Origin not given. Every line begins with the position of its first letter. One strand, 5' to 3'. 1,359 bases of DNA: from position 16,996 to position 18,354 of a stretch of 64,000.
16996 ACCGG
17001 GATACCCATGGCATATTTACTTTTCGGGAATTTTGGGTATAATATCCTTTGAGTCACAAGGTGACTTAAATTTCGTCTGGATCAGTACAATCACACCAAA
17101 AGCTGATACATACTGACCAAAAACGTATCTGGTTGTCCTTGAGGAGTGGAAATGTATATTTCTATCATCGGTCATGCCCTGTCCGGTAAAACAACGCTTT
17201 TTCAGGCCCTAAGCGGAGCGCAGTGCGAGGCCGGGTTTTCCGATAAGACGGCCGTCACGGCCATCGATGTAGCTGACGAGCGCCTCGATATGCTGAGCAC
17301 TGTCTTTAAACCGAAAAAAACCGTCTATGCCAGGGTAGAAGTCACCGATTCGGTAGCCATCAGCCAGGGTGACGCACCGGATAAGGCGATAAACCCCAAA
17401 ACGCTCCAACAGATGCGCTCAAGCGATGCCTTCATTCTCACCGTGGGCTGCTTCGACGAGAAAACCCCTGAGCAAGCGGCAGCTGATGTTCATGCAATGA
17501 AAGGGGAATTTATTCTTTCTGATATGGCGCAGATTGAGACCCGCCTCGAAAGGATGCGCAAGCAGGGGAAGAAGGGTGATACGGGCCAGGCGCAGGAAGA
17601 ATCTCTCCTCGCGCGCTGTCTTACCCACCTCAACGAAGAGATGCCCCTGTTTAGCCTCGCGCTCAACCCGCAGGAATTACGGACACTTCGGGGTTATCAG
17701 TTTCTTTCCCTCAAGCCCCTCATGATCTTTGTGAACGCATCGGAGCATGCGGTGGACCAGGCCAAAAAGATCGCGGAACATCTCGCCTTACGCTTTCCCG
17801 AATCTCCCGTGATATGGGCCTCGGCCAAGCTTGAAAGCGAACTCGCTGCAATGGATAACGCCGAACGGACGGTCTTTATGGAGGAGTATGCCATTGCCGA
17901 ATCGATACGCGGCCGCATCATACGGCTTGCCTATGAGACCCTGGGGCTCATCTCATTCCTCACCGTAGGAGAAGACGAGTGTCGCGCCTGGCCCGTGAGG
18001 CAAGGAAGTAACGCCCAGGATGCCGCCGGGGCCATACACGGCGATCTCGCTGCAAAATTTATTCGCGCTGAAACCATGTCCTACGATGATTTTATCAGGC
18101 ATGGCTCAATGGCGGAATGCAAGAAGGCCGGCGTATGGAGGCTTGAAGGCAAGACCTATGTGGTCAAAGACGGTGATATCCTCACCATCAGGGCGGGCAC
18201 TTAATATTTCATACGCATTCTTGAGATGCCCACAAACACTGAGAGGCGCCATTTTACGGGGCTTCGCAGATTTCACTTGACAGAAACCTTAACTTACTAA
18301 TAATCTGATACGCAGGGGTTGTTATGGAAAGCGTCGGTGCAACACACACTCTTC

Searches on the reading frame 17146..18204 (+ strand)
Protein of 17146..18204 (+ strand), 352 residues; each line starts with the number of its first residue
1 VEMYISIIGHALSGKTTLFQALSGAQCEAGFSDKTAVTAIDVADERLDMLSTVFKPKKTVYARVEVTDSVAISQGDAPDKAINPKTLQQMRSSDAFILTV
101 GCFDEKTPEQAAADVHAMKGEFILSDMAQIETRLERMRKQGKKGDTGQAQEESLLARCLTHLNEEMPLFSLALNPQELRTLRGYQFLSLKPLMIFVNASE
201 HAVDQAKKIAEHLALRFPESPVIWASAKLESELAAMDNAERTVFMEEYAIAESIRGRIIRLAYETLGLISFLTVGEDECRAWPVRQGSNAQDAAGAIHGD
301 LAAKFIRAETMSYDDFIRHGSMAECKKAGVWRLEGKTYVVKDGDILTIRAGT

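Call 7: search_protein_families(library=pfam, proteins=[window:17146-18204:+], max_evalue=0.00001)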
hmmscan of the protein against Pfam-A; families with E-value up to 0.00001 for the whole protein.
window:17146-18204:+ (352 aa): 1 family
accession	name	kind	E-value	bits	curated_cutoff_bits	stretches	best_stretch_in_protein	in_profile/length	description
PF06071.19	YchF-GTPase_C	-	2e-33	114.8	27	1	268-350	1-83/84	Protein of unknown function (DUF933)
